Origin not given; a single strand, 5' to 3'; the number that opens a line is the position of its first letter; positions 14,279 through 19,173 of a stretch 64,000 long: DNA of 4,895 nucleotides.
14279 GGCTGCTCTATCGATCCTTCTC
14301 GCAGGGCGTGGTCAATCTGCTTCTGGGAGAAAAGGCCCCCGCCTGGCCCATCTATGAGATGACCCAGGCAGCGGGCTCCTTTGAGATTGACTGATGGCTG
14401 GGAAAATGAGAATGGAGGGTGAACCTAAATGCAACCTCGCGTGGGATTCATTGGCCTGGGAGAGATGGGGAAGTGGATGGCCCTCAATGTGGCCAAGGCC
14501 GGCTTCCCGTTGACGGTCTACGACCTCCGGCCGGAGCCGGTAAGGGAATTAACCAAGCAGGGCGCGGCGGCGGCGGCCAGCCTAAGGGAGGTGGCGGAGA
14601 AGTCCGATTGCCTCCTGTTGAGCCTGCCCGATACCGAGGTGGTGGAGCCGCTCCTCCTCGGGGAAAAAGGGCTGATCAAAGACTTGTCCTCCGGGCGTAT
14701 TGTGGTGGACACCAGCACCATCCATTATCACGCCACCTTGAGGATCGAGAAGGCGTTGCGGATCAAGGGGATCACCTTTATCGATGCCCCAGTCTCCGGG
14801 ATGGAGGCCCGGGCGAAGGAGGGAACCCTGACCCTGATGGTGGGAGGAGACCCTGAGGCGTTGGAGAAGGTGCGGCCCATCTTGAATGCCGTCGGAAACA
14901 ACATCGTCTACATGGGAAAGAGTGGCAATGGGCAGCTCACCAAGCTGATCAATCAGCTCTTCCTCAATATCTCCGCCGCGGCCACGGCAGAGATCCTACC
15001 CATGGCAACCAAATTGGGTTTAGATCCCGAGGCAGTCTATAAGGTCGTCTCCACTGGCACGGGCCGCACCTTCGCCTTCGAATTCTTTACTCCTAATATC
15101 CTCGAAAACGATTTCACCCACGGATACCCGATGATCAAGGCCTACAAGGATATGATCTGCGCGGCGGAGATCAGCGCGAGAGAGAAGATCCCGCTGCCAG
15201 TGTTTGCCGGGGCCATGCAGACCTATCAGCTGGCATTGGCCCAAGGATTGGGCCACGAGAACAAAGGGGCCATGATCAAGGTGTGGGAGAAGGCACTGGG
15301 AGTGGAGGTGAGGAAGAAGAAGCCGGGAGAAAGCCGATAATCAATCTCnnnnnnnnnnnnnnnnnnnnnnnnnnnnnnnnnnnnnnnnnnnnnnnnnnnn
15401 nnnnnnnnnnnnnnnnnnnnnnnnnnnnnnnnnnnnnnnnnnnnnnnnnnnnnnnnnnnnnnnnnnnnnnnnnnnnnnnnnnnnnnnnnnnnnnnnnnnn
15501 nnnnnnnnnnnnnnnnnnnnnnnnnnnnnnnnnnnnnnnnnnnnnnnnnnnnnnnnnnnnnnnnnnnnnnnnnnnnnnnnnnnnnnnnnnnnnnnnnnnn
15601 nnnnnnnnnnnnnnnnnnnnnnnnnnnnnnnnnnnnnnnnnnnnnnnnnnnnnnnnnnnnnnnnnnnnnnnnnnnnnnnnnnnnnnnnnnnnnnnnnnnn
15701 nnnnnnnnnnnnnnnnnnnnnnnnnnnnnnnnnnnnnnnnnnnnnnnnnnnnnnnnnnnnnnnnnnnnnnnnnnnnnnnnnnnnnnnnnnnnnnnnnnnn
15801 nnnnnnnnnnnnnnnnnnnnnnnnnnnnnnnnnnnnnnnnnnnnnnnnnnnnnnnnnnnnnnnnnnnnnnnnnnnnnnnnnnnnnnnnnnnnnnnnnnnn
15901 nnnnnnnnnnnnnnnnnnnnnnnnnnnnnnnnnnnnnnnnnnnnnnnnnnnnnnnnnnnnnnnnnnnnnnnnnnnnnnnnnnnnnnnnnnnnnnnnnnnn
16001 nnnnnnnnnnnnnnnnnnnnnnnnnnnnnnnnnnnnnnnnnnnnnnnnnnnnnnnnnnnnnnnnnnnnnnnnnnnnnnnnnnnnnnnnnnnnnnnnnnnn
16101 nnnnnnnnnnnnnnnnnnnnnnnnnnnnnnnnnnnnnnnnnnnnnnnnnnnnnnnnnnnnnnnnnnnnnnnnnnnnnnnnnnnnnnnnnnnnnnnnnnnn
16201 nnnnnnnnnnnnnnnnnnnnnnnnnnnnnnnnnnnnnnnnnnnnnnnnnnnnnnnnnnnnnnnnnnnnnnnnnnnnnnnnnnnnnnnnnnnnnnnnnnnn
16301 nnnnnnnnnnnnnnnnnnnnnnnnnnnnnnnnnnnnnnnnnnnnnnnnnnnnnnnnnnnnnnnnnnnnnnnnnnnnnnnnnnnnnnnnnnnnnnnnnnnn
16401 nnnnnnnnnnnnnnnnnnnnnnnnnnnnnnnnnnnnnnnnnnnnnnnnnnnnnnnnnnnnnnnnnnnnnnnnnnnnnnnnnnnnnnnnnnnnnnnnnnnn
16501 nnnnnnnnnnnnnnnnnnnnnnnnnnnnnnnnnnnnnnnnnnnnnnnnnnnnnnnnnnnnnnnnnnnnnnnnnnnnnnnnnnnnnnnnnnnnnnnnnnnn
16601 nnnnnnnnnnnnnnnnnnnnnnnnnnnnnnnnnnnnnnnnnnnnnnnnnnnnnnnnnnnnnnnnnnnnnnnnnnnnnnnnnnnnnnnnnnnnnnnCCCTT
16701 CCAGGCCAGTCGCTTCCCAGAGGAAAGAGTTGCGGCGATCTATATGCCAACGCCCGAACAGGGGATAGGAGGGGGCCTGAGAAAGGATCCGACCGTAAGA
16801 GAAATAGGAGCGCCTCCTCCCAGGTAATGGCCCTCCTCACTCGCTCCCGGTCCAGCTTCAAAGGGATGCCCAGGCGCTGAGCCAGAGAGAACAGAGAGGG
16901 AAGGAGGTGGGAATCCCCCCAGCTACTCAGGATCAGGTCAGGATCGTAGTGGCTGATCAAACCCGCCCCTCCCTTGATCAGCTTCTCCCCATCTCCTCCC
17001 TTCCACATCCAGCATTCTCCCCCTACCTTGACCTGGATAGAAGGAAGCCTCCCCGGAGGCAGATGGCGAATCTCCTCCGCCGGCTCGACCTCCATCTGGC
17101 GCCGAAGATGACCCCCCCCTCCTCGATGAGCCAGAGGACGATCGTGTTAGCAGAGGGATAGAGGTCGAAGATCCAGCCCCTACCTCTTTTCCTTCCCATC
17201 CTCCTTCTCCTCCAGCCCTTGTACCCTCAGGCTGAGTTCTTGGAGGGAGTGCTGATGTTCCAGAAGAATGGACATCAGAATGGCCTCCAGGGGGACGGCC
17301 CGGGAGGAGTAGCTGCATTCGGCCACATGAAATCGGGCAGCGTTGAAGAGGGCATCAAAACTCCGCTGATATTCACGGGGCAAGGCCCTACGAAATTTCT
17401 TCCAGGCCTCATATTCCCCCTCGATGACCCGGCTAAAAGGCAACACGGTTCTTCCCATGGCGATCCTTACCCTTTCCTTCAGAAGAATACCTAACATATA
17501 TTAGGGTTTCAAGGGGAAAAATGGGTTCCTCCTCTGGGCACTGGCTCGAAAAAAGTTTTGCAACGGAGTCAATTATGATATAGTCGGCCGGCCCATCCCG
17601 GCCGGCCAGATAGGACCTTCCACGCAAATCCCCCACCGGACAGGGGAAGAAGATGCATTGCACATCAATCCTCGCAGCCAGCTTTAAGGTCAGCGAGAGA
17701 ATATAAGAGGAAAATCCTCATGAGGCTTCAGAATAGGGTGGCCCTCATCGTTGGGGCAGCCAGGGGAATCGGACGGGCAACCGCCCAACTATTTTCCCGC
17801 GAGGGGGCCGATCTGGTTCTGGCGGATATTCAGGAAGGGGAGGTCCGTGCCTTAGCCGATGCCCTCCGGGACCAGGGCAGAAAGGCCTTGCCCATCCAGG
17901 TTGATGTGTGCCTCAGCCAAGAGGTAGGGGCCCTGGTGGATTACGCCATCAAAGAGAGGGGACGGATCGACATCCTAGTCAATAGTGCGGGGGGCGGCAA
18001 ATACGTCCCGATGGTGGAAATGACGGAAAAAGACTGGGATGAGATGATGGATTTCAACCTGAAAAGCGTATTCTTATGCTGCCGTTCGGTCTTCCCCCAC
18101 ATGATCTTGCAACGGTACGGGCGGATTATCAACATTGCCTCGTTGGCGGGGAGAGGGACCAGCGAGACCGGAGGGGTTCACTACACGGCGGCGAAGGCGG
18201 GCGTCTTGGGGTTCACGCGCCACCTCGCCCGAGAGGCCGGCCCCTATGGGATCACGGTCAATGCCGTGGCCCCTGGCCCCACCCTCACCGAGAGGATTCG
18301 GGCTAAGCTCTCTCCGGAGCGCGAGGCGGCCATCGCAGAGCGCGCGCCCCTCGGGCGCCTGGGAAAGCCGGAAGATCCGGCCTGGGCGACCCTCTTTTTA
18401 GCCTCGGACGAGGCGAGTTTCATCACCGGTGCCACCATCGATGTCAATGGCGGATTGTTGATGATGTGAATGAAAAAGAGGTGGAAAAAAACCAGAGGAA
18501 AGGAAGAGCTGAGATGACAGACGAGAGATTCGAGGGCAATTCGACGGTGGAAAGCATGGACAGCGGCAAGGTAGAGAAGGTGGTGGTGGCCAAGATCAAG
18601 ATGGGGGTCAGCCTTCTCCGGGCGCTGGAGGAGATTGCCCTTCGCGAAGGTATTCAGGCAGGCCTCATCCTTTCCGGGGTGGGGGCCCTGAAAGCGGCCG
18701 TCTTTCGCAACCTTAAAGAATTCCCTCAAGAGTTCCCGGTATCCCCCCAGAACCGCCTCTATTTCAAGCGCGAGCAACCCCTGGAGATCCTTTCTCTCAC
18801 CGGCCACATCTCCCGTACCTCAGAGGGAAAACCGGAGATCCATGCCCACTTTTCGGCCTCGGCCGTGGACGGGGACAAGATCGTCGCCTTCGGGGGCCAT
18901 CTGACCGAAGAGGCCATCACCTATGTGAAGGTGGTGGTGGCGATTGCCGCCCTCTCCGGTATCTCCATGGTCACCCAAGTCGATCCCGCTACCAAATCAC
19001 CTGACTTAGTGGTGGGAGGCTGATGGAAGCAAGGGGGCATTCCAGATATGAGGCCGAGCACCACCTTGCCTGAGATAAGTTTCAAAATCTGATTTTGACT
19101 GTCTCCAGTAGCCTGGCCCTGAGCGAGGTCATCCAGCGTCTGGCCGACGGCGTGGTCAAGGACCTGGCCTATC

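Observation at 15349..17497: Divergent Pol II-like family-B DNA polymerase homolog with eroded exonuclease and polymerase catalytic motifs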

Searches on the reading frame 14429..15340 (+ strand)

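Call 83: search_protein_families(library=pfam, proteins=[window:14429-15340:+], max_evalue=0.00001)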
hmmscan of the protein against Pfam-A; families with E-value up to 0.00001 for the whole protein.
window:14429-15340:+ (303 aa): 4 families
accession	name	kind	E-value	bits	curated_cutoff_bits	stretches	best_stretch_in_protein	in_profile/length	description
PF03446.21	NAD_binding_2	-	9.7e-51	172.4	21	1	4-163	1-161/161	NAD binding domain of 6-phosphogluconate dehydrogenase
PF14833.11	NAD_binding_11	-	2.7e-25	89.4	30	1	166-286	1-122/122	NAD-binding of NADP-dependent 3-hydroxyisobutyrate dehydrogenase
PF02826.25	2-Hacid_dh_C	-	4.6e-08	33.1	25.1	1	4-95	38-126/178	D-isomer specific 2-hydroxyacid dehydrogenase, NAD binding domain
PF03807.23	F420_oxidored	-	5.9e-08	33.6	21.6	1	4-96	1-92/94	NADP oxidoreductase coenzyme F420-dependent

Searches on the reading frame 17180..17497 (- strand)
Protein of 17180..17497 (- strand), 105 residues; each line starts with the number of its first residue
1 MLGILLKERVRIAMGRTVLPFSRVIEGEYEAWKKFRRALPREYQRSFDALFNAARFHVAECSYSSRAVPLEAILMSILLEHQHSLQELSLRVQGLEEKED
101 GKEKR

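Call 5: search_protein_families(library=ncbifam, proteins=[window:17180-17497:-], max_evalue=1)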
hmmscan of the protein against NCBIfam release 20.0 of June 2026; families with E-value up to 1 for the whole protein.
window:17180-17497:- (105 aa): 1 family
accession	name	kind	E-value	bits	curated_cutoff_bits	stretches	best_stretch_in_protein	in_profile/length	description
NF003720.0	PRK05329.1-3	equivalog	0.13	10.9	313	1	2-68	262-328/437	glycerol-3-phosphate dehydrogenase subunit GlpB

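Call 7: search_protein_families(library=pfam, proteins=[window:17180-17497:-], max_evalue=1)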
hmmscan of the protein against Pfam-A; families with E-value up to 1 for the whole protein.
window:17180-17497:- (105 aa): 0 families

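Call 75: predict_structure(protein=window:17183-17458:-)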
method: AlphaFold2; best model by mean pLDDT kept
length: 92 residues; sequences in the alignment: 1
mean_pLDDT: 61.2   pTM: 0.39
mean pLDDT of the five models: 61.2, 59.8, 57.2, 56.5, 55.2
residues with pLDDT >= 90: 0; 70-90: 26; 50-70: 47; < 50: 19
segments of 3 or more residues with pLDDT < 50: 4-8, 50-56
pLDDT, mean of each block of 10 residues (from residue 1): 43 69 82 76 59 48 52 61 62 50
secondary structure, 60 per line:
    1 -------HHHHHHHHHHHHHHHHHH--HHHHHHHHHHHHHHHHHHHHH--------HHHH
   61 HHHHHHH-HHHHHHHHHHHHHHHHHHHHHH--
elements in order: H8-25 H28-48 H57-67 H69-90
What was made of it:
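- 17180..17458 (-): PPB2 (arCOG07300 / DUF8156), 92 aa, intact. It has the N-terminal MGRT arm and overlaps the polB2 start by 20 nt. A single-sequence model shows an arm plus three helices at low confidence (call 75).
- Tried and rejected: The single-sequence model has low confidence, pLDDT 61 (call 75).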

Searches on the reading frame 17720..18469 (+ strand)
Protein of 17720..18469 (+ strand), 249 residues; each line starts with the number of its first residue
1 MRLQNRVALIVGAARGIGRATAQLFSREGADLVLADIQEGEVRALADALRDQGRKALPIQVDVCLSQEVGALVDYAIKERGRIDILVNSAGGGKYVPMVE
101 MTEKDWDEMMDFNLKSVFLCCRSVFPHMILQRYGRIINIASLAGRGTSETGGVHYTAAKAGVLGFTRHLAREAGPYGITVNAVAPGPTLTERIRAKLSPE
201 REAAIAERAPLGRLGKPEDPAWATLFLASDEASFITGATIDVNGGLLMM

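Call 83: search_protein_families(library=pfam, proteins=[window:17720-18469:+], max_evalue=0.00001)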
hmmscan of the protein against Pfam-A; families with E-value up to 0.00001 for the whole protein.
window:17720-18469:+ (249 aa): 3 families
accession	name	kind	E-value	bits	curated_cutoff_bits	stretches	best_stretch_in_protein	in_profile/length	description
PF13561.12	adh_short_C2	-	9.8e-67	225.4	27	1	12-246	1-235/236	Enoyl-(Acyl carrier protein) reductase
PF00106.31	adh_short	-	1.6e-58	197.9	26.6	1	6-194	1-188/195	short chain dehydrogenase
PF08659.16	KR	-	1.2e-09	38.8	22.6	1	8-172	3-166/180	KR domain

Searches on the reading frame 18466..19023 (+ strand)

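Call 83: search_protein_families(library=pfam, proteins=[window:18466-19023:+], max_evalue=0.00001)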
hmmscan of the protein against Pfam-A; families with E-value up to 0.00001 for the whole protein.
window:18466-19023:+ (185 aa): 1 family
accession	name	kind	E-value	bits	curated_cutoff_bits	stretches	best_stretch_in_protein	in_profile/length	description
PF03479.20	PCC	-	6.4e-18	65.6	25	1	39-163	2-115/117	Plants and Prokaryotes Conserved (PCC) domain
